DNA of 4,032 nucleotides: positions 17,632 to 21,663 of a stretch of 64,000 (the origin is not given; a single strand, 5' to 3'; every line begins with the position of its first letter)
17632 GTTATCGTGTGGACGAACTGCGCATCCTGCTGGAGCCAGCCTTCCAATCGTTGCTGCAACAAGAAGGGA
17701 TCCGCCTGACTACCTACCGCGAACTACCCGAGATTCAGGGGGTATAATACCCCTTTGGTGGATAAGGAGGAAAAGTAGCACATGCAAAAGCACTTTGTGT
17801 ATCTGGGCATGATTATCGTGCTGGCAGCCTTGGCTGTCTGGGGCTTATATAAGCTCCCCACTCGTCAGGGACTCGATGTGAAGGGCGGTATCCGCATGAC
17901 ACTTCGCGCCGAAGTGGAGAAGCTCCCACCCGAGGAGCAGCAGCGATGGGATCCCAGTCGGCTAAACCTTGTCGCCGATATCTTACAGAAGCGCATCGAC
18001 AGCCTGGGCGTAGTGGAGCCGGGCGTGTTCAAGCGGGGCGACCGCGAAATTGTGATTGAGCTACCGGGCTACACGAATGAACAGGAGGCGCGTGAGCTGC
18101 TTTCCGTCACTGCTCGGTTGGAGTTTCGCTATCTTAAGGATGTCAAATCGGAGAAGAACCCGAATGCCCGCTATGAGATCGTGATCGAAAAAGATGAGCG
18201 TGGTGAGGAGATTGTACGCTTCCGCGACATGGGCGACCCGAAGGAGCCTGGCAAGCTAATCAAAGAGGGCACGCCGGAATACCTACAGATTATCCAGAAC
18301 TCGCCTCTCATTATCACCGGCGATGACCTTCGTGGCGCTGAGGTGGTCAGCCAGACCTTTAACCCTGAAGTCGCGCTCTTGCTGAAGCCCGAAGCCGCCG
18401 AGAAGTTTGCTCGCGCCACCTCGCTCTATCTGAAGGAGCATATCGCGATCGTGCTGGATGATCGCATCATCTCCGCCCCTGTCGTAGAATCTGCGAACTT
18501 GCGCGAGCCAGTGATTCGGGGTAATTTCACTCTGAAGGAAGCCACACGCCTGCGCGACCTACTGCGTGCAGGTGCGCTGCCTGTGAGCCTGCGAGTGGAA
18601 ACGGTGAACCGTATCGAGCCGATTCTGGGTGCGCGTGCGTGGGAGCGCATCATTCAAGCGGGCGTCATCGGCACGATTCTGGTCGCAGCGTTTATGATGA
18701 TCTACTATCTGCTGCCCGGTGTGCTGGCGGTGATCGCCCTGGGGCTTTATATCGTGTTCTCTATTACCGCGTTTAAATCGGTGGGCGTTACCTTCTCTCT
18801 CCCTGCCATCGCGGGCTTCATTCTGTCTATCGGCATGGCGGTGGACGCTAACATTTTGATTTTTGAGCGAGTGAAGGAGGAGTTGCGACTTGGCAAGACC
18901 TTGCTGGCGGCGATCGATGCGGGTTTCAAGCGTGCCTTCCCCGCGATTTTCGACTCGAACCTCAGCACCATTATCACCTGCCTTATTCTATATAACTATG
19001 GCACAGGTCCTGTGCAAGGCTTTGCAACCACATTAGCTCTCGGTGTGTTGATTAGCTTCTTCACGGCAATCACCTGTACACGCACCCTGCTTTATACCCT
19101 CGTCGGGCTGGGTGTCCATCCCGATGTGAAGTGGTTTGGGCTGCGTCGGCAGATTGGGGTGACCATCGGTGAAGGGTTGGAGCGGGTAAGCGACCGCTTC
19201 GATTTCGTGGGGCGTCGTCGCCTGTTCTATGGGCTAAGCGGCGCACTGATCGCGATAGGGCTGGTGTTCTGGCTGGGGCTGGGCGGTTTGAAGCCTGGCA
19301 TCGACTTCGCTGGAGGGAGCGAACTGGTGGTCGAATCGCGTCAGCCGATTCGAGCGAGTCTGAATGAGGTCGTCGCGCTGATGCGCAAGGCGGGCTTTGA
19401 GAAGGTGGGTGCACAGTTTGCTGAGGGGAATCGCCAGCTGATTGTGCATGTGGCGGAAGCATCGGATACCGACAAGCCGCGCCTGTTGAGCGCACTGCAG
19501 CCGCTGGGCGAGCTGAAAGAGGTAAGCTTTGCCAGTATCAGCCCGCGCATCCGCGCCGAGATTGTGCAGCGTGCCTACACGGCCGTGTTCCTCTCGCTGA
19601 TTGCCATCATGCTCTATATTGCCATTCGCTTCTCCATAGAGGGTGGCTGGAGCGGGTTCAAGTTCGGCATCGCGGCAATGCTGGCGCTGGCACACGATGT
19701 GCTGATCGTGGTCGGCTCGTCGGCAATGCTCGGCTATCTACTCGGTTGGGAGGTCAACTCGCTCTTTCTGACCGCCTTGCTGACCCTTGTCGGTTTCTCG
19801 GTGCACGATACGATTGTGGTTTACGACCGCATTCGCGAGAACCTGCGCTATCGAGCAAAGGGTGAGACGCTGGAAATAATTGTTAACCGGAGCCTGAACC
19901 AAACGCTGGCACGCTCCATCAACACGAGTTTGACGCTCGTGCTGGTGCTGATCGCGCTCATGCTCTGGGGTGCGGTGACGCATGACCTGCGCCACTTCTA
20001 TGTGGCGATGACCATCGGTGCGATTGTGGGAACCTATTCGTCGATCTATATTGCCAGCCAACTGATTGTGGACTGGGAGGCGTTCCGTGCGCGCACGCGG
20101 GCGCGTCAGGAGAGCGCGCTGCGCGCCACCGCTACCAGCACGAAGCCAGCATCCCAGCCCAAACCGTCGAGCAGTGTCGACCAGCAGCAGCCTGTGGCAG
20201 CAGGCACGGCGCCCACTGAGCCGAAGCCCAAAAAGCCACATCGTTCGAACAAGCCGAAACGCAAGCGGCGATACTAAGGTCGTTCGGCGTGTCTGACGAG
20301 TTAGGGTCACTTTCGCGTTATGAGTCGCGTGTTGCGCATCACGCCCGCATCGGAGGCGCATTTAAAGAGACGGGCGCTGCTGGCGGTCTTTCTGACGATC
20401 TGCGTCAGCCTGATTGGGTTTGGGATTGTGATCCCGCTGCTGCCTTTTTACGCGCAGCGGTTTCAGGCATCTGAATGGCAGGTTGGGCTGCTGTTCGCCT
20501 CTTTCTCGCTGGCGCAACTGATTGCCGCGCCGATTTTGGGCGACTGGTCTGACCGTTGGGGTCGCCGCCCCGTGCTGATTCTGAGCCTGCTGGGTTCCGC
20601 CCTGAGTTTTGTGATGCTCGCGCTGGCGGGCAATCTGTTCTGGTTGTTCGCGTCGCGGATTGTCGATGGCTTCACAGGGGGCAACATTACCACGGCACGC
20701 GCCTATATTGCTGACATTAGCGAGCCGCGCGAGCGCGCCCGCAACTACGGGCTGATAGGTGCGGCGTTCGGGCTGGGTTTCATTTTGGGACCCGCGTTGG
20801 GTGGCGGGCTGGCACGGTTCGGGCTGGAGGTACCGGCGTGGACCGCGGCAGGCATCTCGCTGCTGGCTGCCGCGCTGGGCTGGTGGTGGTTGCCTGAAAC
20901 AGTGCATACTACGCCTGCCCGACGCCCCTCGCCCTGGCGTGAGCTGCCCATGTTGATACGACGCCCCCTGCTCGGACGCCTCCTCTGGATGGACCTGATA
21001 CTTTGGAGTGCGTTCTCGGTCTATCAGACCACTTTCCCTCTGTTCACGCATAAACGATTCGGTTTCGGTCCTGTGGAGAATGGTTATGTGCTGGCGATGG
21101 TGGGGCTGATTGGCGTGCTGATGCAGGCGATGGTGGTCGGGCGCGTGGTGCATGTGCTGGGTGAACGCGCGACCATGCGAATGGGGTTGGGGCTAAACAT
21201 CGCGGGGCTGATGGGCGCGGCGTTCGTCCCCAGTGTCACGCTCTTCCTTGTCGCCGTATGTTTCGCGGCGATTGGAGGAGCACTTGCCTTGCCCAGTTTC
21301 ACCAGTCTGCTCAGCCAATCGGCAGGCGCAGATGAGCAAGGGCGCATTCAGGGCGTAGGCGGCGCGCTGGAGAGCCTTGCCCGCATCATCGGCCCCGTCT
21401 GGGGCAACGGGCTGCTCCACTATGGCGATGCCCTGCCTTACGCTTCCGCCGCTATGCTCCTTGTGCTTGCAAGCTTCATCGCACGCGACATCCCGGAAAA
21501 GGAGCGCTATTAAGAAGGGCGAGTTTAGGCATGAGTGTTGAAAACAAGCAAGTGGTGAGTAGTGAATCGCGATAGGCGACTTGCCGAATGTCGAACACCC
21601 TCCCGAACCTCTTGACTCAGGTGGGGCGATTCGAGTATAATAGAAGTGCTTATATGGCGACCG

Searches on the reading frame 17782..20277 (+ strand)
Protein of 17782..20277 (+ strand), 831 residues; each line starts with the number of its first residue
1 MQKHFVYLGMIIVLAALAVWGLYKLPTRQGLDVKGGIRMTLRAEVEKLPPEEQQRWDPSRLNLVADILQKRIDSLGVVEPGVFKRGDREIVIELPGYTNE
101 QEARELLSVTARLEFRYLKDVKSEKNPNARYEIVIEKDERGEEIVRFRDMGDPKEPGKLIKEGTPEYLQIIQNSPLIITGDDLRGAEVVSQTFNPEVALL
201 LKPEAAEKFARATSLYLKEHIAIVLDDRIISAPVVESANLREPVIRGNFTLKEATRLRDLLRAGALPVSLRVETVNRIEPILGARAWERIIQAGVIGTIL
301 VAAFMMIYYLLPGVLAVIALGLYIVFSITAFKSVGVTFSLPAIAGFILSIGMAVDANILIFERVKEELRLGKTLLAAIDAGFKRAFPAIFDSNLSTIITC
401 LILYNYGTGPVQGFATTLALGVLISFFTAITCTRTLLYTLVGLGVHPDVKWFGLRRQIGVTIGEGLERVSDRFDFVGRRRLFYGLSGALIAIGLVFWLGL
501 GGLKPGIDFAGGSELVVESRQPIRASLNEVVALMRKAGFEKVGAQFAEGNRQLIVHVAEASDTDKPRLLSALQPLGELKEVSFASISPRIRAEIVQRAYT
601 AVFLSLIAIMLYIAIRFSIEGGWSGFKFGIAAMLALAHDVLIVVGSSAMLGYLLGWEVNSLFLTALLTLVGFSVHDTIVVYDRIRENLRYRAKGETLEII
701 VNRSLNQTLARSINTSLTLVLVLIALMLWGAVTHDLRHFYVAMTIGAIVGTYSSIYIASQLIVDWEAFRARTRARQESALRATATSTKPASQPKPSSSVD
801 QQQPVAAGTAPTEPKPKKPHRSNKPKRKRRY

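Call 38: search_protein_families(library=pfam, proteins=[window:17782-20277:+], max_evalue=0.0001)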
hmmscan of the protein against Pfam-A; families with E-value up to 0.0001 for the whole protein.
window:17782-20277:+ (831 aa): 6 families
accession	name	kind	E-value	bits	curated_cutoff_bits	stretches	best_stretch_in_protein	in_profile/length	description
PF02355.23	SecD_SecF_C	-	1.3e-60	204.5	20.5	2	577-766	12-187/189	Protein export membrane protein SecD/SecF, C-terminal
PF22599.2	SecDF_P1_head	-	2e-20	73.2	27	1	170-268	13-114/114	SecDF, P1 head subdomain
PF21760.3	SecD_1st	-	1.5e-17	63.2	27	1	65-119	5-59/60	Protein translocase subunit SecDF, P1 domain, N-terminal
PF03176.21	MMPL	-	3.4e-09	36.5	20.5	1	300-442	155-303/333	MMPL family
PF07549.19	Sec_GG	-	1.1e-07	31.6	20.3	1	497-522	2-27/28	SecD/SecF GG Motif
PF00873.25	ACR_tran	-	5e-05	21.6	28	0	289-442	332-491/1021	AcrB/AcrD/AcrF family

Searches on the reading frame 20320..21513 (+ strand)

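Call 38: search_protein_families(library=pfam, proteins=[window:20320-21513:+], max_evalue=0.0001)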
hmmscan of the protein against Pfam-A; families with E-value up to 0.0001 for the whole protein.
window:20320-21513:+ (397 aa): 5 families
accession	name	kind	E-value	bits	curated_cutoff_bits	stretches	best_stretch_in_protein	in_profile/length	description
PF07690.21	MFS_1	-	3.8e-64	217.2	33.4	1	23-359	1-347/347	Major Facilitator Superfamily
PF13347.12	MFS_2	-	7.2e-13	48.3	27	1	30-339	10-347/427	MFS/sugar transport protein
PF00083.30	Sugar_tr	-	7.4e-11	42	22.3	1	50-195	43-195/452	Sugar (and other) transporter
PF12832.13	MFS_1_like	-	4e-10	39.7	25.2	1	14-164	208-361/373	MFS_1 like family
PF06779.20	MFS_4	-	5.1e-07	29.8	26.3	1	10-185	182-361/364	Uncharacterised MFS-type transporter YbfB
